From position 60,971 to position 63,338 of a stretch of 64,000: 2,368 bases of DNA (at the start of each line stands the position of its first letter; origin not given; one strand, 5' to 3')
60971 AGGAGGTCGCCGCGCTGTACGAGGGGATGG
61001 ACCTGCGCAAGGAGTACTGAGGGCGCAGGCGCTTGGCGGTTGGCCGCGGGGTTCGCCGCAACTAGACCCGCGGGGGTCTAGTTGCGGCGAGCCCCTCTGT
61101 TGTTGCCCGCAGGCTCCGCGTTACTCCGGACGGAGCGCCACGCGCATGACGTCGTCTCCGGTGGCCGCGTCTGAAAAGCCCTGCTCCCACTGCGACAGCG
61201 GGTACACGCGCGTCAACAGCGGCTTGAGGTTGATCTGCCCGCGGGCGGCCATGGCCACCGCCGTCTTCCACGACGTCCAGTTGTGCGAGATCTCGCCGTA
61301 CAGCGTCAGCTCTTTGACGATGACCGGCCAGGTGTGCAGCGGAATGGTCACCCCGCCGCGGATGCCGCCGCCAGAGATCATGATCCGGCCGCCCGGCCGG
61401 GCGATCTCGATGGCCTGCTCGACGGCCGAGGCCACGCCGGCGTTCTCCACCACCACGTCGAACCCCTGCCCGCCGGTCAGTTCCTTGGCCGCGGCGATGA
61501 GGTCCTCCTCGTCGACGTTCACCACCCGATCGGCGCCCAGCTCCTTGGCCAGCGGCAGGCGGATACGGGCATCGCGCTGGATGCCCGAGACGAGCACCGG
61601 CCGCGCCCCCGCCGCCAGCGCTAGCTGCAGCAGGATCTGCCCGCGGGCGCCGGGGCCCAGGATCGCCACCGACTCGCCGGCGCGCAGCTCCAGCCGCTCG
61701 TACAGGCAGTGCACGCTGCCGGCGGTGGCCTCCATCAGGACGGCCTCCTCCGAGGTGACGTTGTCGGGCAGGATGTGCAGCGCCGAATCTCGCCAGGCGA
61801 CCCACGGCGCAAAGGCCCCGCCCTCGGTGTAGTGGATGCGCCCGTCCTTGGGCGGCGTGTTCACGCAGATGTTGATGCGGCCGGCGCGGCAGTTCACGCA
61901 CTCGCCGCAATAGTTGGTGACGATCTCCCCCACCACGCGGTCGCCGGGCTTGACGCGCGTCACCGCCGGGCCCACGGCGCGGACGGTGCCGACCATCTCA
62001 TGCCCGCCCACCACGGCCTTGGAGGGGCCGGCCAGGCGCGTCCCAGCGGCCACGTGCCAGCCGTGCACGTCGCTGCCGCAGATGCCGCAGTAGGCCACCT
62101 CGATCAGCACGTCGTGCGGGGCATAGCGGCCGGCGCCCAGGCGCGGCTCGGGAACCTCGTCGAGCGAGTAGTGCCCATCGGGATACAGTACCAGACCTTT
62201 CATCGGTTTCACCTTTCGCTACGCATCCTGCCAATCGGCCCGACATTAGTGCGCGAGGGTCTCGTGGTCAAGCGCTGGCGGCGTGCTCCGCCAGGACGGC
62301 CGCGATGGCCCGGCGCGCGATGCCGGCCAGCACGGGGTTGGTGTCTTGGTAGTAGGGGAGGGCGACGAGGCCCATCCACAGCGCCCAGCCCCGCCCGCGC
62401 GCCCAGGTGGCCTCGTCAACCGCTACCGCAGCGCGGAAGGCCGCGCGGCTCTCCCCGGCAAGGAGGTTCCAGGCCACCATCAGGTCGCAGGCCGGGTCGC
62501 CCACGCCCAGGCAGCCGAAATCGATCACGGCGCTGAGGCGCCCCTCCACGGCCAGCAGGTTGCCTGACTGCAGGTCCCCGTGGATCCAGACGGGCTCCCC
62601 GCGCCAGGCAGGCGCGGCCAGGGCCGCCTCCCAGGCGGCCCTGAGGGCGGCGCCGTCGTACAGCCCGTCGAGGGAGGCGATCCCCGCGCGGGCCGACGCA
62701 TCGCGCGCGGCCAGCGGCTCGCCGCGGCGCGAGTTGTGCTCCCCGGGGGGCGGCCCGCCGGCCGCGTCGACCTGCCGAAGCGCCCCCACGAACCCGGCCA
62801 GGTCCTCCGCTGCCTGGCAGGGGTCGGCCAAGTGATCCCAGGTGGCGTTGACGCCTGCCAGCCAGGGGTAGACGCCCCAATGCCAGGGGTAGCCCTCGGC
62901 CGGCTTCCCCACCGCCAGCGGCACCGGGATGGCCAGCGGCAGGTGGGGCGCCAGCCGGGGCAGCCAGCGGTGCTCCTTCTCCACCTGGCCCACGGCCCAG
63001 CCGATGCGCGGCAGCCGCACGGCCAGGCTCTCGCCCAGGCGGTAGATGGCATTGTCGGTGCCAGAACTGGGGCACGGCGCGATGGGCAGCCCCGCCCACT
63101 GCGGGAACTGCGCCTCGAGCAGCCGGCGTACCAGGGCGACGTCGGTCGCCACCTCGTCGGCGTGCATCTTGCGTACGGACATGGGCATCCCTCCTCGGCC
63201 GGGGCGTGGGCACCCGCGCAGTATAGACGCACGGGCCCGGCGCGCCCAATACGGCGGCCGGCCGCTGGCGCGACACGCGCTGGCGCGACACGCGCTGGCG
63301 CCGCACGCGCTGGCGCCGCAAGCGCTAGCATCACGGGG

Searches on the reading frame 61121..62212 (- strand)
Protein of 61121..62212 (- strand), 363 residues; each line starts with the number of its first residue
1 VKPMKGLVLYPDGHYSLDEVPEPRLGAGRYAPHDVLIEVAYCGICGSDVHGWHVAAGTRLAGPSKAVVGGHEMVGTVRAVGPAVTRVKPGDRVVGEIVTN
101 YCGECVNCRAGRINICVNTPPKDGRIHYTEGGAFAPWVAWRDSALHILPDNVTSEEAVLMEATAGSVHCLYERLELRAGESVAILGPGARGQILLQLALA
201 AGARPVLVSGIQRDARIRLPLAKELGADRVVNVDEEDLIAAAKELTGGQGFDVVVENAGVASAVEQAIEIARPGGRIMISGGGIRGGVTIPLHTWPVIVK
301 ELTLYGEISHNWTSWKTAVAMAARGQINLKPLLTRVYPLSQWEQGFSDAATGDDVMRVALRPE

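Call 76: search_protein_families(library=pfam, proteins=[window:61121-62212:-], max_evalue=0.0001)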
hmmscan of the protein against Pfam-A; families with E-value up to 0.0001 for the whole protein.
window:61121-62212:- (363 aa): 4 families
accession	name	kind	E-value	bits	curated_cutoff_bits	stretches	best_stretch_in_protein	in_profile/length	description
PF00107.32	ADH_zinc_N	-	6.4e-27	94.5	31.8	1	191-323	3-128/129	Zinc-binding dehydrogenase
PF08240.17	ADH_N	-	1.1e-22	80.7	23.5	1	32-150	2-104/104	Alcohol dehydrogenase GroES-like domain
PF13602.12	ADH_zinc_N_2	-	1.6e-09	39.2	27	1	225-352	1-126/134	Zinc-binding dehydrogenase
PF16912.11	Glu_dehyd_C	-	7.8e-08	32.5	34.9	1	180-350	32-202/211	Glucose dehydrogenase C-terminus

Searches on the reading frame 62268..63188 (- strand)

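Call 76: search_protein_families(library=pfam, proteins=[window:62268-63188:-], max_evalue=0.0001)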
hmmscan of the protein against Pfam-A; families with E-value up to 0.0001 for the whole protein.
window:62268-63188:- (306 aa): 1 family
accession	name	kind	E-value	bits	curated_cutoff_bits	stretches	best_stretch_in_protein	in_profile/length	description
PF01636.29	APH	-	3e-42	145.5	23.2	1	41-268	6-239/239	Phosphotransferase enzyme family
